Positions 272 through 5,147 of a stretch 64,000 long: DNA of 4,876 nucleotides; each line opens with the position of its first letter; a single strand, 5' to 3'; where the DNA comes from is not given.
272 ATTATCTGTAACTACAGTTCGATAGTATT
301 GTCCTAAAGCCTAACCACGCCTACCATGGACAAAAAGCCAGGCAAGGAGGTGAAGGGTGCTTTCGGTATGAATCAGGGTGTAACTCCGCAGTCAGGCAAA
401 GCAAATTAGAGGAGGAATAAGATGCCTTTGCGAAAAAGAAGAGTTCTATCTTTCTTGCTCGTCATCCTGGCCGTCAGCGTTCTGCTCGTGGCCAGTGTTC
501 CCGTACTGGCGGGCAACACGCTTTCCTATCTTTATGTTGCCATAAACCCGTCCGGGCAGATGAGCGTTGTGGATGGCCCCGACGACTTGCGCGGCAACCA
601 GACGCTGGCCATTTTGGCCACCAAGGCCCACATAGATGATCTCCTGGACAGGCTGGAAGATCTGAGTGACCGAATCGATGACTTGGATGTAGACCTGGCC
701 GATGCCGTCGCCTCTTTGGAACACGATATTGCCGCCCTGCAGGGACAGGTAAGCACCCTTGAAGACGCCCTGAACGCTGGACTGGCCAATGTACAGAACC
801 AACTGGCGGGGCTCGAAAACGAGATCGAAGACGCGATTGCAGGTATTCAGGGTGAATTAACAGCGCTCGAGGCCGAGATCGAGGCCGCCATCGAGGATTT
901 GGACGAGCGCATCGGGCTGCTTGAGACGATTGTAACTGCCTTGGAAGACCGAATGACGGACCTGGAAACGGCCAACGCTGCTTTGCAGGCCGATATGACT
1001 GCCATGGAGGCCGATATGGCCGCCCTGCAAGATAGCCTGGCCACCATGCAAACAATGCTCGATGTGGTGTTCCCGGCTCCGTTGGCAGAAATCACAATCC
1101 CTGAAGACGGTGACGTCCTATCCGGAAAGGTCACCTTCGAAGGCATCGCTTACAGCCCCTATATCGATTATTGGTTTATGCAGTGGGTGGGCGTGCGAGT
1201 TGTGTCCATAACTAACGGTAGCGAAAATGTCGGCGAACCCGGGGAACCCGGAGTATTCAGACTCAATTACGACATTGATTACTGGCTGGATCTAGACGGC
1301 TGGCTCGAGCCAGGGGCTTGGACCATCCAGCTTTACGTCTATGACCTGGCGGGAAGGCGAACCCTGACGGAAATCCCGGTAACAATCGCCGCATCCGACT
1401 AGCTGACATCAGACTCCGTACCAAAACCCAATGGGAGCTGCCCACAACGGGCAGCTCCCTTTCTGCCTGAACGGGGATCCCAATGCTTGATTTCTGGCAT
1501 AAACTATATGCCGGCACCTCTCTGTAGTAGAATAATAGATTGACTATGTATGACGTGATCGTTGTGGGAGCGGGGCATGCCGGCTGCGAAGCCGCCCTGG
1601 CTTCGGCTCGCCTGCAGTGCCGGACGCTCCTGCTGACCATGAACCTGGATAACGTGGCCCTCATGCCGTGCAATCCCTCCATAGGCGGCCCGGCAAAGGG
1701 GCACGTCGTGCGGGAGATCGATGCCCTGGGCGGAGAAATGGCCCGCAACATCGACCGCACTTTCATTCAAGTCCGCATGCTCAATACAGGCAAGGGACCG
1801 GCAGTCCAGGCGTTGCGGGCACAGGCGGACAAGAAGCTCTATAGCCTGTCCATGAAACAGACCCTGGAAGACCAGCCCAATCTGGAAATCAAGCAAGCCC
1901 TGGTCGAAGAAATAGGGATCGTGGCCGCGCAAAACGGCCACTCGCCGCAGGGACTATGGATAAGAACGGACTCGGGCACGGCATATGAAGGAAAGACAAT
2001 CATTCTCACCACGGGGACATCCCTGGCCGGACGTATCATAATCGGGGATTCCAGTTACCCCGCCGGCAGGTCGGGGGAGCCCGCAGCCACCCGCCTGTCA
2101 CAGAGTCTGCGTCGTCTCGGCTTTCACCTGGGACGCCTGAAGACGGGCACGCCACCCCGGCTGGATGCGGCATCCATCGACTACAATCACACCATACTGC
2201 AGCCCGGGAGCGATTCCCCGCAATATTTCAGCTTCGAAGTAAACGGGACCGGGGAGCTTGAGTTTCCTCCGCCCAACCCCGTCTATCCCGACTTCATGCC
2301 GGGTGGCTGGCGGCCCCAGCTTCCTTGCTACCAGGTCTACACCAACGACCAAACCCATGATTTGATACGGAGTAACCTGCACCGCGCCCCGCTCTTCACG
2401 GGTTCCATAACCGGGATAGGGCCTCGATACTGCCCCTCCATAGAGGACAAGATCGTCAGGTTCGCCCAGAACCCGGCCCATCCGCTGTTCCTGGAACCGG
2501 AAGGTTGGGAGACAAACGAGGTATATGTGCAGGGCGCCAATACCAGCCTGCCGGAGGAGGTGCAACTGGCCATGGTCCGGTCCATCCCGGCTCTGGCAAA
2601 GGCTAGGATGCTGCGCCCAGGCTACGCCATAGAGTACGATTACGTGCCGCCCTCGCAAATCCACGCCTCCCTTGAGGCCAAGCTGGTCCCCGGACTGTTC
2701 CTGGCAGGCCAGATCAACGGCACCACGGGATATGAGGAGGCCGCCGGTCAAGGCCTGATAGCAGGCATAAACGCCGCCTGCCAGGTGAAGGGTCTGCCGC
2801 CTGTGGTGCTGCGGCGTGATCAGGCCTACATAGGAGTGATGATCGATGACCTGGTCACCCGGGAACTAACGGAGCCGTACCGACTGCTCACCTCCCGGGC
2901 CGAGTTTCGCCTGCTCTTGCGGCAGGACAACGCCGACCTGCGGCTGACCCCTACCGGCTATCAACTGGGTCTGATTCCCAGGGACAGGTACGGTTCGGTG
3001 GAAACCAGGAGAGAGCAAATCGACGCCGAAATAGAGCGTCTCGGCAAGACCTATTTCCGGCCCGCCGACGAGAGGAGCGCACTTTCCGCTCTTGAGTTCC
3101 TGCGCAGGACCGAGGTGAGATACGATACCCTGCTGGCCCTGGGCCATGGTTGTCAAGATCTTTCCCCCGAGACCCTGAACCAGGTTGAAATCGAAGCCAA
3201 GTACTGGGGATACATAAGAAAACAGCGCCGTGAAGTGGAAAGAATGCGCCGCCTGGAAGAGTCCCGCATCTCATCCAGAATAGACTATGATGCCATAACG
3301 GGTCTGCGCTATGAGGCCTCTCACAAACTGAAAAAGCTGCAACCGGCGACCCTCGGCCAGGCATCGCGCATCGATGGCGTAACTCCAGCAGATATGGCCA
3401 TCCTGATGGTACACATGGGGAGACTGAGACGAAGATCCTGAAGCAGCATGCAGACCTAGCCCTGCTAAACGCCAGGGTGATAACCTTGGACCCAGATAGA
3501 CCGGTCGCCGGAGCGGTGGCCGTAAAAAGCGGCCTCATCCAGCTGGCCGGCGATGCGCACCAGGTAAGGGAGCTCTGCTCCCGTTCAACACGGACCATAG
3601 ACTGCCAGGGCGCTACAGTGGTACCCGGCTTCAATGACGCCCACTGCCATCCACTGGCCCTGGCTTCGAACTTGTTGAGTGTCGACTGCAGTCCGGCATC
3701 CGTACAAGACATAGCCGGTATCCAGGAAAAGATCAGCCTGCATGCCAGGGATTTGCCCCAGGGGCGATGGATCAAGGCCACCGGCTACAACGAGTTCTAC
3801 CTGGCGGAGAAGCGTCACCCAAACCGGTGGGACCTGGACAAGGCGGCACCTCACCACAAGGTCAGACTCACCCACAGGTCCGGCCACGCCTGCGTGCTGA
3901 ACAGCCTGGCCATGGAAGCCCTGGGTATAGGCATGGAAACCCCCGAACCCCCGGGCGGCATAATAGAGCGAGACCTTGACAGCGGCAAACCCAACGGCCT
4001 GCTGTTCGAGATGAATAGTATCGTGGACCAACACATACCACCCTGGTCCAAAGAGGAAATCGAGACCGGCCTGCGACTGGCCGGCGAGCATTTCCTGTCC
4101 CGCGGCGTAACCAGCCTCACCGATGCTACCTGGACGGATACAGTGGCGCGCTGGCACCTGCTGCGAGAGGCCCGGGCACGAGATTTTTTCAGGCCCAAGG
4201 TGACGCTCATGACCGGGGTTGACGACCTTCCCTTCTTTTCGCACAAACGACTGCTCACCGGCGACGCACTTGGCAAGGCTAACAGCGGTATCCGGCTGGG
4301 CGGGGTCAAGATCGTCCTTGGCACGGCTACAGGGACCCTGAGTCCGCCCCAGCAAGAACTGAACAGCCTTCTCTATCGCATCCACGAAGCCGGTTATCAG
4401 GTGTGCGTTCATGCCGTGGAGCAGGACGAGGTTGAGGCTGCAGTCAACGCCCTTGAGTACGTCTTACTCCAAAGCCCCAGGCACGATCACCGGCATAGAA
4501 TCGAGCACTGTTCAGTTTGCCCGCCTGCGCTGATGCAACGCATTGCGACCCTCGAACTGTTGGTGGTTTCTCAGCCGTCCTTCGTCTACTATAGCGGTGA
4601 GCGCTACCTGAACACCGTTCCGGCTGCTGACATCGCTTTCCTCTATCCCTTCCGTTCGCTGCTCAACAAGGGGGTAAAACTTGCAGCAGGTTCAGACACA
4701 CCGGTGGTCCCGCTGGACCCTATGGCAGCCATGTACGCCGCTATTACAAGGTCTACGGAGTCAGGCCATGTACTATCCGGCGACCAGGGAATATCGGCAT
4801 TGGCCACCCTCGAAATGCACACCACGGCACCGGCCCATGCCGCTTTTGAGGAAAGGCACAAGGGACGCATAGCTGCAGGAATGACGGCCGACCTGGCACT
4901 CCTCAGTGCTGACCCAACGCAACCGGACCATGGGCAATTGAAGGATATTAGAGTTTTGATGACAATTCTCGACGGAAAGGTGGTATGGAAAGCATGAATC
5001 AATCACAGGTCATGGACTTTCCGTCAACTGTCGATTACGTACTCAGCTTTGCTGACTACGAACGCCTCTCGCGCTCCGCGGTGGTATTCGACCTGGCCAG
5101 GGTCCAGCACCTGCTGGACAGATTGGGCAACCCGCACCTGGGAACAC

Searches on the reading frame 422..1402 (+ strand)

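Call 17: search_protein_families(library=pfam, proteins=[window:422-1402:+])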
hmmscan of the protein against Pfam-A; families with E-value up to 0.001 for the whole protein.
window:422-1402:+ (326 aa): 16 families
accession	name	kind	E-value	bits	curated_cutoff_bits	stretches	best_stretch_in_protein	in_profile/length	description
PF04513.17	Baculo_PEP_C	-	3.1e-09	37.4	38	2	117-214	18-109/140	Baculovirus polyhedron envelope protein, PEP, C terminus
PF01920.25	Prefoldin_2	-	9.6e-07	29.2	27.6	0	168-210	61-103/106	Prefoldin subunit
PF15397.11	DUF4618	-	1e-05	25.6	34.9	1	67-160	11-104/258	Domain of unknown function (DUF4618)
PF16331.10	TolA_bind_tri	-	1.8e-05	25.2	30.1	0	72-118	3-49/76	TolA binding protein trimerisation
PF16326.10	ABC_tran_CTD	-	5.6e-05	23.7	32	0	98-138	12-60/69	ABC transporter C-terminal domain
PF04102.17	SlyX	-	6.2e-05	24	30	0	160-211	1-52/67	SlyX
PF05531.17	NPV_P10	-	7.6e-05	23.6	29.8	0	153-214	9-66/75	Nucleopolyhedrovirus P10 protein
PF14362.11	DUF4407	-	9.3e-05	22.3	31.3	1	79-204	119-244/297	Domain of unknown function (DUF4407)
PF07926.17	TPR_MLP1_2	-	0.00012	22.6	36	0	133-190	67-124/129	TPR/MLP1/MLP2-like protein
PF16526.10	CLZ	-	0.0002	22.1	26.7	0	167-199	29-61/71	C-terminal leucine zipper domain of cyclic nucleotide-gated channels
PF23991.1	DUF7310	-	0.00035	21.4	40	0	164-208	5-48/83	Coiled-coil region of unknown function (DUF7310)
PF16888.10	YwqH-like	-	0.00036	21.2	33.7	0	92-114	8-30/123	YwqH-like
PF10779.14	XhlA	-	0.00039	21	34.7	0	160-205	2-47/67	Haemolysin XhlA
PF12128.14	DUF3584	-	0.00077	17.5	31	1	95-210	259-374/1191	Protein of unknown function (DUF3584)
PF07716.20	bZIP_2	-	0.00081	19.9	22.3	0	173-197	29-53/54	Basic region leucine zipper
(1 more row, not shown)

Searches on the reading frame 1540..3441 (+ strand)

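Call 17: search_protein_families(library=pfam, proteins=[window:1540-3441:+])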
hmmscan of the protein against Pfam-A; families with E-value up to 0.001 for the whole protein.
window:1540-3441:+ (633 aa): 5 families
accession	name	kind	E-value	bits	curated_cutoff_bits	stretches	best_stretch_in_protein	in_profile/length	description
PF01134.28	GIDA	-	2.7e-153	511.1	22.1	1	5-419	1-390/391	Glucose inhibited division protein A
PF13932.14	SAM_GIDA_C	-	1.5e-22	79.6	27.1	1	567-623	1-57/57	tRNA modifying enzyme MnmG/GidA C-terminal helical bundle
PF21680.2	GIDA_C_1st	-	2.8e-17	63.7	24.7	1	482-563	2-96/96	tRNA modifying enzyme MnmG/GidA C-terminal helical domain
PF07992.20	Pyr_redox_2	-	6e-05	23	26.1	1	4-87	1-58/291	Pyridine nucleotide-disulphide oxidoreductase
PF12831.13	FAD_oxidored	-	0.00033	20.5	27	1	5-32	1-28/416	FAD dependent oxidoreductase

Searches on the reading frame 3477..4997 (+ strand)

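Call 17: search_protein_families(library=pfam, proteins=[window:3477-4997:+])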
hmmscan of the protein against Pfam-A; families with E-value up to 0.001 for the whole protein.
window:3477-4997:+ (506 aa): 2 families
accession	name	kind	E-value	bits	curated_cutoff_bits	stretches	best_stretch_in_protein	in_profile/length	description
PF07969.17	Amidohydro_3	-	3.1e-86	291.2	29.7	1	39-503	1-471/472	Amidohydrolase family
PF01979.26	Amidohydro_1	-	2.1e-10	40.8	25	1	194-503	33-345/345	Amidohydrolase family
